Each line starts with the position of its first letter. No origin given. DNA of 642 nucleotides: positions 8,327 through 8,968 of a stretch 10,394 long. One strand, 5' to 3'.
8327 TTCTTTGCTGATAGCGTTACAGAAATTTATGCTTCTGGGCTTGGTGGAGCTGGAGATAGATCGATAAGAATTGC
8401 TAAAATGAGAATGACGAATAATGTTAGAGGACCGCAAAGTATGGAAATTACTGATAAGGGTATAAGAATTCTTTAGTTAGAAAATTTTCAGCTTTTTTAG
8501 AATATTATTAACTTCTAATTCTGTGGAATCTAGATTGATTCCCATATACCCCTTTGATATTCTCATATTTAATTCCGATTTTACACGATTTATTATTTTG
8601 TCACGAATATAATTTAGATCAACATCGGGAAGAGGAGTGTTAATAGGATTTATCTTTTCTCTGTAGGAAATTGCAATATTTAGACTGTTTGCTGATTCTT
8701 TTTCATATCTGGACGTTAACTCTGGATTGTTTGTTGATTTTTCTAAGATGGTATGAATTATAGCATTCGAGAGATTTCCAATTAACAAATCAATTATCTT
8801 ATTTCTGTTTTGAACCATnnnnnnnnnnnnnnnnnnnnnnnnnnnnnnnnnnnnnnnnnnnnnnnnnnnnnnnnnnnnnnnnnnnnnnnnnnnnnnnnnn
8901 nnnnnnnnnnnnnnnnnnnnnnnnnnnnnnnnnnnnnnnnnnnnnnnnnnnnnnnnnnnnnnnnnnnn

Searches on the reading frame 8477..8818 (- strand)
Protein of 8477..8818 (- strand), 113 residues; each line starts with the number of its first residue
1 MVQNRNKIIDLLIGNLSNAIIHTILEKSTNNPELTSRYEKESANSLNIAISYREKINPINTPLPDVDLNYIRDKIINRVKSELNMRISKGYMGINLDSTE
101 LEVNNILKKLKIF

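Call 3: search_protein_families(library=pfam, proteins=[window:8477-8818:-], max_evalue=1)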
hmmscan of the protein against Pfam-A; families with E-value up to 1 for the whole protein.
window:8477-8818:- (113 aa): 2 families
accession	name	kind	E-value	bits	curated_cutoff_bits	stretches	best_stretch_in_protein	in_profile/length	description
PF14933.11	CEP19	-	0.031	15.1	27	1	37-87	73-120/151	CEP19-like protein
PF02845.22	CUE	-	0.13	12.4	21.1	0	15-35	14-34/42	CUE domain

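Call 4: search_protein_families(library=ncbifam, proteins=[window:8477-8818:-], max_evalue=1)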
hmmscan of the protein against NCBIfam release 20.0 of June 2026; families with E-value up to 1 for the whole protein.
window:8477-8818:- (113 aa): 0 families

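Call 7: search_protein_families(library=padloc, proteins=[window:8477-8818:-], max_evalue=1)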
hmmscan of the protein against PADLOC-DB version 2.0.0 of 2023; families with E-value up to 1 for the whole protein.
window:8477-8818:- (113 aa): 0 families
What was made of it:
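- On AbiE (AbiEi/AbiEii): No PADLOC hit for the NTase (call 7).
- On Hailong (HalA/HalB): There are no PADLOC hits (call 7).
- The NTase has no hit to the PADLOC AbiE models (call 7).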

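Call 12: find_homologous_proteins(query=window:8477-8818:-, max_evalue=0.001)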
Query window:8477-8818:- (113 aa): 60 proteins with E <= 0.001 among 68 candidates.
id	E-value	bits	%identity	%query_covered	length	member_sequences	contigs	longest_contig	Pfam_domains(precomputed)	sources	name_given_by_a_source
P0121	1.6e-62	226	100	100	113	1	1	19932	-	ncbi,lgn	-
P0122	6.7e-37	144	68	95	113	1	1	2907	-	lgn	-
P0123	2.2e-35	139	65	99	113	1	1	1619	-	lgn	-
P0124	2.4e-33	132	61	100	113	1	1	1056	-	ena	-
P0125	4.6e-33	131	56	99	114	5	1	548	-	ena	-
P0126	2.1e-32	129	58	100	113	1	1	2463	-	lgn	-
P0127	2.0e-31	126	60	99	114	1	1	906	-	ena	-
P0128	3.5e-31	125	55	100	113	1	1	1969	-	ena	-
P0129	1.1e-30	124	58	99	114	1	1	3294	-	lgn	-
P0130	1.8e-30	123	60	100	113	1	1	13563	-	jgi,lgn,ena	-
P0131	2.7e-30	122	57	99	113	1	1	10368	-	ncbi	-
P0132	3.8e-30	122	54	99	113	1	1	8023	-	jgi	-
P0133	4.6e-30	122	57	99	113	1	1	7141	-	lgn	-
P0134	5.7e-30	121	55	100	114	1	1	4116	-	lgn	-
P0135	6.4e-30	121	59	100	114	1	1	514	-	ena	-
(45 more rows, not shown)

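Call 19: search_solved_structures(query=A2, max_evalue=10, show_alignments=2)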
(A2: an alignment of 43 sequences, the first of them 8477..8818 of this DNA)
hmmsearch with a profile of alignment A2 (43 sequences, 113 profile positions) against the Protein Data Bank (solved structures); distinct sequences matched with E-value up to 10: 7.
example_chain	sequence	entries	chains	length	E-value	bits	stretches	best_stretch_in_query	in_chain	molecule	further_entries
5ezr_A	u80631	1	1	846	0.12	15.7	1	6-83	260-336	cGMP-dependent protein kinase, putative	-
4rz7_A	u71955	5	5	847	0.12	15.7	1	6-83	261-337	cGMP-dependent protein kinase, putative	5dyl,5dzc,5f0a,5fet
9p74_A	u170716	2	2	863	0.12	15.7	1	6-83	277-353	cGMP-dependent protein kinase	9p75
5dyk_A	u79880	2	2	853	0.37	14.2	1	6-83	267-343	CGMP-dependent protein kinase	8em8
6nbn_A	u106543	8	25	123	0.51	13.7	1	28-72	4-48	AAEL005772-PA | OBP22, AAEL005772-PA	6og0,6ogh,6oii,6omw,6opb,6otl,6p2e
9ski_A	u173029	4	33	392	0.59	13.5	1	10-105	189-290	Ferric enterobactin transport protein FepE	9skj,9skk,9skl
2dgu_A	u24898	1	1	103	0.89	12.9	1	8-31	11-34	Heterogeneous nuclear ribonucleoprotein Q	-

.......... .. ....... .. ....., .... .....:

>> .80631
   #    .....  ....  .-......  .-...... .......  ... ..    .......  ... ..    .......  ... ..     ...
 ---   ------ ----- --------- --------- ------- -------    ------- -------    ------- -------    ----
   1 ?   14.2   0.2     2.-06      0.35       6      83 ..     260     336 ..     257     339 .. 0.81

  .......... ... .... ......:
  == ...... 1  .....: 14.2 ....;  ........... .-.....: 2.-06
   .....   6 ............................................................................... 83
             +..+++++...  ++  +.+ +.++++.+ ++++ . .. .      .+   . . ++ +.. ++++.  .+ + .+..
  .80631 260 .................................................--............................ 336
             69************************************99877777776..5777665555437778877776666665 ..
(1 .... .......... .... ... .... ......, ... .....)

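Call 26: predict_structure(alignment_id=A2)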
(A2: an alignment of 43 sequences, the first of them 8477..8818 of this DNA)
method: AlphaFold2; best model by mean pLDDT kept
length: 113 residues; sequences in the alignment: 43
mean_pLDDT: 90.2   pTM: 0.84
mean pLDDT of the five models: 90.2, 89.8, 89.1, 88.5, 88.4
residues with pLDDT >= 90: 72; 70-90: 36; 50-70: 5; < 50: 0
segments of 3 or more residues with pLDDT < 50: none
pLDDT, mean of each block of 10 residues (from residue 1): 83 96 94 96 95 85 85 95 96 88 86 69
secondary structure, 60 per line:
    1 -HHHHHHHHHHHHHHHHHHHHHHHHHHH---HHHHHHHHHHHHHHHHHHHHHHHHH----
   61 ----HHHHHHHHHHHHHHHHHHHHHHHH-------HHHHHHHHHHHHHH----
elements in order: H2-28 H32-56 H65-88 H96-109
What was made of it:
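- On Hailong (HalA/HalB): The partner is a 113-aa soluble four-helix bundle (call 26).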

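Call 29: fold_search(model_id=the predicted structure, library=pdb)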
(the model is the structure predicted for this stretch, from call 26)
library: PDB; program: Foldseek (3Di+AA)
matches with E <= 10: 430; with E <= 0.001: 0
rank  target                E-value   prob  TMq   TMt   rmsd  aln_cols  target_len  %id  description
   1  4dyu_D                2.5e-01  0.90  0.47  0.34  14.6       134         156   10  The crystal structure of DNA starvation/stationary phase protection protein Dps from Yersinia pestis KIM 10 (released 2012-03-14)
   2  3pvr_C                3.2e-01  0.84  0.45  0.26   6.3       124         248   14  The Phenylacetyl-CoA monooxygenase PaaAC subcomplex with benzoyl-CoA (released 2011-01-19)
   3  3pvt_B                3.6e-01  0.82  0.46  0.26   6.6       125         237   13  The Phenylacetyl-CoA monooxygenase PaaAC subcomplex with 3-hydroxybutanoyl-CoA (released 2011-01-19)
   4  9qq4_A                3.6e-01  0.51  0.33  0.28  13.9       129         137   17  Mini-bacterioferritin from Candidatus Methanoperedens species BLZ2 as isolated form at 1.07-A resolution (released 2026-04-01)
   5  7x9x_B                3.6e-01  0.35  0.31  0.25  13.6       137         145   14  Thermotoga Maritima ferritin variant-Tm-E(G40E) with Zn (released 2023-02-15)
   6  6gcm_B                4.4e-01  0.18  0.24  0.19  15.3       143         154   10  Escherichia coli DPS (released 2019-05-01)
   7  4iit_C                4.9e-01  0.84  0.50  0.27   6.2       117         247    9  The Phenylacetyl-CoA monooxygenase PaaABC subcomplex with phenylacetyl-CoA (released 2013-11-06)
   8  9qq4_B                5.7e-01  0.38  0.33  0.28  14.4       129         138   16  Mini-bacterioferritin from Candidatus Methanoperedens species BLZ2 as isolated form at 1.07-A resolution (released 2026-04-01)
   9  3ge4_A                6.6e-01  0.41  0.38  0.28  15.7       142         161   15  Crystal structure of ferritin:DNA-binding protein DPS from Brucella Melitensis (released 2009-03-03)
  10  5ww8_C                6.6e-01  0.30  0.32  0.25  14.6       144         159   12  Crystal structure of the second DNA-Binding protein under starvation from Mycobacterium smegmatis soaked with iron in  (released 2017-08-09)
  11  5xgo_A                6.6e-01  0.13  0.22  0.19  15.4       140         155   11  The Ferritin E-Domain: Toward Understanding Its Role in Protein Cage Assembly Through the Crystal Structure of a Maxi- (released 2018-02-28)
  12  2chp_A                7.7e-01  0.38  0.37  0.30  13.7       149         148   11  Crystal structure of the dodecameric ferritin MrgA from B. subtilis 168 (released 2007-04-03)
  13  1f30_A                7.7e-01  0.35  0.36  0.28  15.0       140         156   11  THE STRUCTURAL BASIS FOR DNA PROTECTION BY E. COLI DPS PROTEIN (released 2003-06-17)
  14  7dyb_A                7.7e-01  0.25  0.31  0.23  13.5       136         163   12  Thermotoga maritima ferritin mutant-FLAL-L (released 2021-09-01)
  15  1fio                  8.1e-01  0.60  0.38  0.23  15.1       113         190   16  CRYSTAL STRUCTURE OF YEAST T-SNARE PROTEIN SSO1 (released 2000-10-11)
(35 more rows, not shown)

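Call 35: search_protein_families(library=pfam, alignment_id=A2, max_evalue=1)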
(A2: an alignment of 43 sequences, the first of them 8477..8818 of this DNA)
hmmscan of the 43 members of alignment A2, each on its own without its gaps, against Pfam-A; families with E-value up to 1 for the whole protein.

A. member 1, window:8477-8818:- (113 aa): 2 families
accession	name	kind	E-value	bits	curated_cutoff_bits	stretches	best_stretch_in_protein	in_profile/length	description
PF14933.11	CEP19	-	0.031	15.1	27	1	37-87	73-120/151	CEP19-like protein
PF02845.22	CUE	-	0.13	12.4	21.1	0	15-35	14-34/42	CUE domain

B. families by the number of members that match (of 43 scanned): 46 families (the first 25 are shown)
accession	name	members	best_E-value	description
PF12452.13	DUF3685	18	0.0043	Protein of unknown function (DUF3685)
PF01399.33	PCI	12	0.0011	PCI domain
PF03147.19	FDX-ACB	5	0.007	Ferredoxin-fold anticodon binding domain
PF01929.23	Ribosomal_L14e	3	0.099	Ribosomal protein L14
PF07067.16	DUF1340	2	0.0041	Protein of unknown function (DUF1340)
PF04201.20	TPD52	2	0.028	Tumour protein D52 family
PF03537.19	Glyco_hydro_114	2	0.038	Glycoside-hydrolase family GH114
PF00142.24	Fer4_NifH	2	0.039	4Fe-4S iron sulfur cluster binding proteins, NifH/frxC family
PF10075.15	CSN8_PSD8_EIF3K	2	0.05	CSN8/PSMD8/EIF3K family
PF08639.15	Sld3_STD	1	0.0042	DNA replication regulator SLD3, STD domain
PF03118.21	RNA_pol_A_CTD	1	0.0074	Bacterial RNA polymerase, alpha chain C terminal domain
PF14491.11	DUF4435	1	0.011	Protein of unknown function (DUF4435)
PF15367.11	CABS1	1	0.016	Calcium-binding and spermatid-specific protein 1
PF09797.15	NatB_MDM20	1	0.016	N-acetyltransferase B complex (NatB) non catalytic subunit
PF00874.25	PRD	1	0.018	PRD domain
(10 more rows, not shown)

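Call 42: search_protein_representatives(alignment_id=A2)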
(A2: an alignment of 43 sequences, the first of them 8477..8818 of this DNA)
Query: 43 sequences, 113 profile positions. Proteins with E-value up to 0.001 (for the whole library): 161; up to 1e-10: 102; up to 1e-30: 26. The best 150 are listed.
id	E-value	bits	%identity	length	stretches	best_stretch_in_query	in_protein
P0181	2.0e-44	166.5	-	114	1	1-112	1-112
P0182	3.0e-42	159.5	-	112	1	3-112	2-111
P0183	1.9e-41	156.9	-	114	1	1-112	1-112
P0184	2.6e-38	146.8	-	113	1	1-113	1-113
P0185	1.7e-37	144.1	-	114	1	1-112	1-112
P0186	1.8e-37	144.1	-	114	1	1-112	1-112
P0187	1.1e-36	141.6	-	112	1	1-113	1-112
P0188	1.3e-35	138.1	-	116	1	1-112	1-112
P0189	9.9e-35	135.3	-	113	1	1-112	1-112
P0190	2.3e-34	134.1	-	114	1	1-112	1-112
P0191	3.1e-34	133.7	-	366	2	2-111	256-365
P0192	3.9e-34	133.3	-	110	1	4-112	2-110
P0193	4.9e-34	133.0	-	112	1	1-112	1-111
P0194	2.5e-33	130.8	-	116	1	1-112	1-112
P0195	6.2e-33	129.5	-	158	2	3-85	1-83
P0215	5.1e-27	110.4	-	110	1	1-112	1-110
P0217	3.8e-26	107.6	-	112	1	1-112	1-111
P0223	6.9e-25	103.5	-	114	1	2-112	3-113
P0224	7.6e-25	103.4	-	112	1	1-112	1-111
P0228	7.6e-24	100.2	-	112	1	1-112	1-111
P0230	2.0e-23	98.8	-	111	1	1-110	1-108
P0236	1.8e-21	92.6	-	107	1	3-111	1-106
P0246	6.6e-19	84.3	-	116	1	1-112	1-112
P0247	2.8e-18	82.3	-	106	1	2-111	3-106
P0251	1.6e-17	79.8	-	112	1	1-112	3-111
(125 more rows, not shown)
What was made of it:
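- Checked: The 113-aa ORF is a real gene, with 60 homologues at about 55% identity (call 12) and 161 representative clusters in an exhaustive search (call 42).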

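Call 44: list_cluster_members(proteins=[P0246, P0251, P0247, P0236, P0230, P0228, P0224, P0223, P0217, P0215])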
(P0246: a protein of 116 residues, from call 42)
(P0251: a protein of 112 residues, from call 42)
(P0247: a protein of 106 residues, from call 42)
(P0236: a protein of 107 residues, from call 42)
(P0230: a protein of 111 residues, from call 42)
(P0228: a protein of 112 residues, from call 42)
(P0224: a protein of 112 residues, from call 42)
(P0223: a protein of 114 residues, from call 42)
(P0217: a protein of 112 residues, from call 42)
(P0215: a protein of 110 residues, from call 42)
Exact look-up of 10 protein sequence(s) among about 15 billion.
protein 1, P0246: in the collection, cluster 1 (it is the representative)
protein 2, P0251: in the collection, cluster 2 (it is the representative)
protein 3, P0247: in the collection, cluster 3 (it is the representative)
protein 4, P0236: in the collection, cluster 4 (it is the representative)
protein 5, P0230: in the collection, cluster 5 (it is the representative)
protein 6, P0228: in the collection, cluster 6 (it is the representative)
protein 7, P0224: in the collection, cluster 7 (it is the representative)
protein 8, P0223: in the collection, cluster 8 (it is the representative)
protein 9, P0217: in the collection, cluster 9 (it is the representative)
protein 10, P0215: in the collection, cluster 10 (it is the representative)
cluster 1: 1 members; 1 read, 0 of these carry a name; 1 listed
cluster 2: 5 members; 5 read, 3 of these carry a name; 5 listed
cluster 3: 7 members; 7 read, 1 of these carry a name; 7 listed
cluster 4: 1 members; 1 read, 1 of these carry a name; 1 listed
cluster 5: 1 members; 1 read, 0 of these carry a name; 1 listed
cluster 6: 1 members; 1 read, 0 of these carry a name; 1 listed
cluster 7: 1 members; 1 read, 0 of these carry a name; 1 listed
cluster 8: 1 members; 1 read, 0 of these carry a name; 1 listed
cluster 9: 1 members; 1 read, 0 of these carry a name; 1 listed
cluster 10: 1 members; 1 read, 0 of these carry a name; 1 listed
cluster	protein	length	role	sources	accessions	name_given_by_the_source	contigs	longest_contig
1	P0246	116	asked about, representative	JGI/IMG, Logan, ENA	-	-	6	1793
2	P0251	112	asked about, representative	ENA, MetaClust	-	\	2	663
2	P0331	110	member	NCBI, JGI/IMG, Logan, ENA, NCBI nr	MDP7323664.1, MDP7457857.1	MAG: hypothetical protein QF632_02795 [Candidatus Woesearchaeota archaeon] | hypothetical protein [Candidatus Woesearchaeota archaeon]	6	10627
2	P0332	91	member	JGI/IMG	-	hypothetical protein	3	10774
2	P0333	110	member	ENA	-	-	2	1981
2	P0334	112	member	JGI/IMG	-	-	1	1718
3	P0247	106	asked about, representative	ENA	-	-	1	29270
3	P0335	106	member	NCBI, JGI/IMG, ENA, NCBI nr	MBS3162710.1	hypothetical protein J4467_02195 [Candidatus Woesearchaeota archaeon] | hypothetical protein [Candidatus Woesearchaeota archaeon]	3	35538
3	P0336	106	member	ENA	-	-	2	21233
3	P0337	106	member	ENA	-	-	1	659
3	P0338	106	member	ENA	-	-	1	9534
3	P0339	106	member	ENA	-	-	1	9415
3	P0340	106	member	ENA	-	-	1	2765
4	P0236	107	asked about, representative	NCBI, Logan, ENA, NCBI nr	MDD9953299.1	MAG: hypothetical protein OXR66_03115 [Candidatus Woesearchaeota archaeon] | hypothetical protein [Candidatus Woesearchaeota archaeon]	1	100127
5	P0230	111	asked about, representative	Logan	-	-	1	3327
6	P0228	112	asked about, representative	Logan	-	-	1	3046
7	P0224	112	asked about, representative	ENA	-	-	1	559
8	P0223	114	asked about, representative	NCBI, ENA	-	-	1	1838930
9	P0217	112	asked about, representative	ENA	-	-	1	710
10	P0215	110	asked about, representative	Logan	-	-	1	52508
